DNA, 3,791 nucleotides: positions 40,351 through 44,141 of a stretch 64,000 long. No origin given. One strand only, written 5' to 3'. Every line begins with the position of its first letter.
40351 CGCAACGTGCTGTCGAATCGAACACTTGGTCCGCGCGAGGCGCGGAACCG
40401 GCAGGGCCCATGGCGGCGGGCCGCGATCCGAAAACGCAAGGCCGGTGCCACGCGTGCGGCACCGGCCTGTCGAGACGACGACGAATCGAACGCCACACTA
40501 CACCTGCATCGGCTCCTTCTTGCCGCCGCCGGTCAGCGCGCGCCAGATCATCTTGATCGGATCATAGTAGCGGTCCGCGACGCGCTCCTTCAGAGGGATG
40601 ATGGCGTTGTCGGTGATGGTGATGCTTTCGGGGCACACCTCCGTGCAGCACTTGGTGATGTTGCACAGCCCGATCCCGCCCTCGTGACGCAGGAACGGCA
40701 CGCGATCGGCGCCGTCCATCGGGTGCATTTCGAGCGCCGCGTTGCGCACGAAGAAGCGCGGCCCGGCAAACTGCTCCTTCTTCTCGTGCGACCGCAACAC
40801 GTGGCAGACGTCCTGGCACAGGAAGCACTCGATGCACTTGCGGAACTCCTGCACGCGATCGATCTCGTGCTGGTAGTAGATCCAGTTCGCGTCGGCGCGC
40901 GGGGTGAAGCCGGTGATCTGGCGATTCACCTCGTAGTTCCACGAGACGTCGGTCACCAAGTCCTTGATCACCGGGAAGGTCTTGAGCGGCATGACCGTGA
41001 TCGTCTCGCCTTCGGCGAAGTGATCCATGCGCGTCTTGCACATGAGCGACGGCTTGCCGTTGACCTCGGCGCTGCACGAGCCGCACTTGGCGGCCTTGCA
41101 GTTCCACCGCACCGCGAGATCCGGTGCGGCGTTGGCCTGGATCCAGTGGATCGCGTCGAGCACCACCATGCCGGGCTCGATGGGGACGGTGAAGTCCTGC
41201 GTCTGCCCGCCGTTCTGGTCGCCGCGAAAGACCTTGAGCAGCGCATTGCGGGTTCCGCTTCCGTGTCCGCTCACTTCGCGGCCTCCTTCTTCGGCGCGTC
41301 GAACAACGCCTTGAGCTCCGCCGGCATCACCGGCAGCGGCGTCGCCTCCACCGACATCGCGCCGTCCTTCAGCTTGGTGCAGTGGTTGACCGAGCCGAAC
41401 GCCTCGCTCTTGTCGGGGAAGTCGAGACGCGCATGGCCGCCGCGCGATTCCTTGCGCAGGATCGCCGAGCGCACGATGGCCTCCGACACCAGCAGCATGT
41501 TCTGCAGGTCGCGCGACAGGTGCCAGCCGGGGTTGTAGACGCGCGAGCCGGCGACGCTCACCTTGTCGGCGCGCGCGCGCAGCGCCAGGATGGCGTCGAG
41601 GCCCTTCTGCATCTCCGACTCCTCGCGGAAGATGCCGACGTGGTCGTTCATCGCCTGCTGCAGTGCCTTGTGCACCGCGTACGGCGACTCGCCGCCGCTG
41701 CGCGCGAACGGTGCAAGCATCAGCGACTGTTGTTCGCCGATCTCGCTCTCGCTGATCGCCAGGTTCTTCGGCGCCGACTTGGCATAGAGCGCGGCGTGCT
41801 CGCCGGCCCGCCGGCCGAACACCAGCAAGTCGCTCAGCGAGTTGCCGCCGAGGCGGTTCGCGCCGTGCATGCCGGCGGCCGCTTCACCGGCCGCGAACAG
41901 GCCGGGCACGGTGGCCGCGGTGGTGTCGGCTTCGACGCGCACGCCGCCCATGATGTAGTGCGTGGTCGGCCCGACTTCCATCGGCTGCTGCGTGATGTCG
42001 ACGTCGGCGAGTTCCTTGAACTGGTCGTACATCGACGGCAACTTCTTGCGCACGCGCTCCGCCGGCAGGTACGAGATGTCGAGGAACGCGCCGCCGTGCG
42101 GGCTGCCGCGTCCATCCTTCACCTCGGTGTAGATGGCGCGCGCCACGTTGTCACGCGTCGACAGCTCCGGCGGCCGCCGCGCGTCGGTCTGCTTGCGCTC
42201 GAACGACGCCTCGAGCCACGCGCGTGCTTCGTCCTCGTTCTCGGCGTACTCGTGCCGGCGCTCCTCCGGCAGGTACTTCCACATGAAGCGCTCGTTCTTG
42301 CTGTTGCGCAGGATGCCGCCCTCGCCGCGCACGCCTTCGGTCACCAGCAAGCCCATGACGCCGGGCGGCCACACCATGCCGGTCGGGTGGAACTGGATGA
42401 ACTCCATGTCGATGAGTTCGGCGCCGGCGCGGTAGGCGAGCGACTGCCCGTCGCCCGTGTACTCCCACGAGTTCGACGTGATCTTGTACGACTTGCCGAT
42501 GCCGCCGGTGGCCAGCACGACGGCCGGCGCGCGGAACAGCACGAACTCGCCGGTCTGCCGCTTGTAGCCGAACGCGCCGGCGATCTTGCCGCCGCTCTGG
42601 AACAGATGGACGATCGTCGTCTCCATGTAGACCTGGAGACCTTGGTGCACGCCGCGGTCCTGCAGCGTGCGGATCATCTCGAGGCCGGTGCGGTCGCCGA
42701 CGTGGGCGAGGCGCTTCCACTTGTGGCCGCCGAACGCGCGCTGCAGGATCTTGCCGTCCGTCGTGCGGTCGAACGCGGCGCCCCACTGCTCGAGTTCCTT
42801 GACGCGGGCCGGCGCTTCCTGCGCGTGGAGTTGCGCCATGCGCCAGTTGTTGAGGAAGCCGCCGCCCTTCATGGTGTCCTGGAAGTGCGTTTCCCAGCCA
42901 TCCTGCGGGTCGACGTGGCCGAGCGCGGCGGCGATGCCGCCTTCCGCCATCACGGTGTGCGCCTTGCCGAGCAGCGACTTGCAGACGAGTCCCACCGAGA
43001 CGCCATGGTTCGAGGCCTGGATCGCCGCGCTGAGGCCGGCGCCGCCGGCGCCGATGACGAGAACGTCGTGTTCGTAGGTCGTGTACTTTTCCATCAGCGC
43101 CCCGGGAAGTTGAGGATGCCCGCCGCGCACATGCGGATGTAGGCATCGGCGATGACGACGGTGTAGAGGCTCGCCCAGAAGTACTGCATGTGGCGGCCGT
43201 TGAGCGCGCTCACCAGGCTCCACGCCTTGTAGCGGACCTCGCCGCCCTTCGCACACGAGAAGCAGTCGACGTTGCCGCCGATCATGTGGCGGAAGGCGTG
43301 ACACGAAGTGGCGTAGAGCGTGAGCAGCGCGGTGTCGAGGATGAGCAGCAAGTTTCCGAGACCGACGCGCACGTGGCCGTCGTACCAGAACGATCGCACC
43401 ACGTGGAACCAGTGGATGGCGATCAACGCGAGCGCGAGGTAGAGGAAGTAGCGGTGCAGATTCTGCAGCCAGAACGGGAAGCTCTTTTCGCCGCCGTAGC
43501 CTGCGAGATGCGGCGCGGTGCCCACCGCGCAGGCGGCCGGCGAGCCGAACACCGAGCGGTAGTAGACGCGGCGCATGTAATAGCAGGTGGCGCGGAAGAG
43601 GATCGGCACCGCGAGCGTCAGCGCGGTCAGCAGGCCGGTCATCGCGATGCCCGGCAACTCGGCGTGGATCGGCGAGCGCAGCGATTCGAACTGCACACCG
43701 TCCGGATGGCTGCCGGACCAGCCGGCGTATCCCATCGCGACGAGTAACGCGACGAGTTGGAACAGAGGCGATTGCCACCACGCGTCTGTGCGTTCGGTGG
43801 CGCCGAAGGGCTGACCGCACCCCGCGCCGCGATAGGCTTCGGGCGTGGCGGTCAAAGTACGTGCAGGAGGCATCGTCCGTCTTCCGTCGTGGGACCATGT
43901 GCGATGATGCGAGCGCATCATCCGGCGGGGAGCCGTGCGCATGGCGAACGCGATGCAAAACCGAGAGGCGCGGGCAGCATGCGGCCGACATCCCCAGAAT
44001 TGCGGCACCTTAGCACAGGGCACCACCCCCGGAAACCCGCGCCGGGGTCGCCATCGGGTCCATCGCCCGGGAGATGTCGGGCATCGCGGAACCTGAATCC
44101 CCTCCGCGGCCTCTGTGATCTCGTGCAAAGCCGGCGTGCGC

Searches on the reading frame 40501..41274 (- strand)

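Call 26: search_protein_families(library=pfam, proteins=[window:40501-41274:-], max_evalue=0.01)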
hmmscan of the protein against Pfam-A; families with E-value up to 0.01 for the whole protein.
window:40501-41274:- (258 aa): 6 families
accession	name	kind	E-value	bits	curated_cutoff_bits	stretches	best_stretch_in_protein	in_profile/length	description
PF13085.11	Fer2_3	-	2.2e-25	89.2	27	1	13-111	2-103/107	2Fe-2S iron-sulfur cluster binding domain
PF13183.11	Fer4_8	-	1.6e-08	35.4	27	1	144-218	2-68/68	4Fe-4S dicluster domain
PF12838.12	Fer4_7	-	5.3e-05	24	27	1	146-217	1-51/52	4Fe-4S dicluster domain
PF13534.11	Fer4_17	-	0.0013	19.7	22.2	1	146-218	1-60/61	4Fe-4S dicluster domain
PF13187.11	Fer4_9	-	0.0021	18.5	27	0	140-158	30-48/52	4Fe-4S dicluster domain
PF00111.32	Fer2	-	0.0032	17.8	21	1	29-75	9-52/77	2Fe-2S iron-sulfur cluster binding domain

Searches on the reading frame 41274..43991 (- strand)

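Call 26: search_protein_families(library=pfam, proteins=[window:41274-43991:-], max_evalue=0.01)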
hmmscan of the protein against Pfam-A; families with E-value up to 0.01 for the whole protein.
window:41274-43991:- (906 aa): 9 families
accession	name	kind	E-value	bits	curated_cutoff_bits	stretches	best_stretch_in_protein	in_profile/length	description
PF00890.30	FAD_binding_2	-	4.2e-91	306.6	20.4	1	309-719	1-414/414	FAD binding domain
PF02910.25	Succ_DH_flav_C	-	1.6e-24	86.7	20.8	1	774-871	1-100/130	Fumarate reductase flavoprotein C-term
PF03486.20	HI0933_like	-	3.7e-07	30.3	50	1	308-338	1-31/244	HI0933-like protein Rossmann domain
PF01266.30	DAO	-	1.1e-06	28.9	27.9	1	309-496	1-203/353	FAD dependent oxidoreductase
PF07992.20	Pyr_redox_2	-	1.4e-05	25.1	26.1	1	308-336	1-29/291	Pyridine nucleotide-disulphide oxidoreductase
PF01946.23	Thi4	-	6.2e-05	22.8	26.2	0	303-338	12-49/235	Thi4 family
PF01134.28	GIDA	-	0.0011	18.5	22.1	1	309-368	1-29/391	Glucose inhibited division protein A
PF01494.25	FAD_binding_3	-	0.0026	17.5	22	0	308-604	2-263/349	FAD binding domain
PF12831.13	FAD_oxidored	-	0.003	17.3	27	1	309-338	1-30/416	FAD dependent oxidoreductase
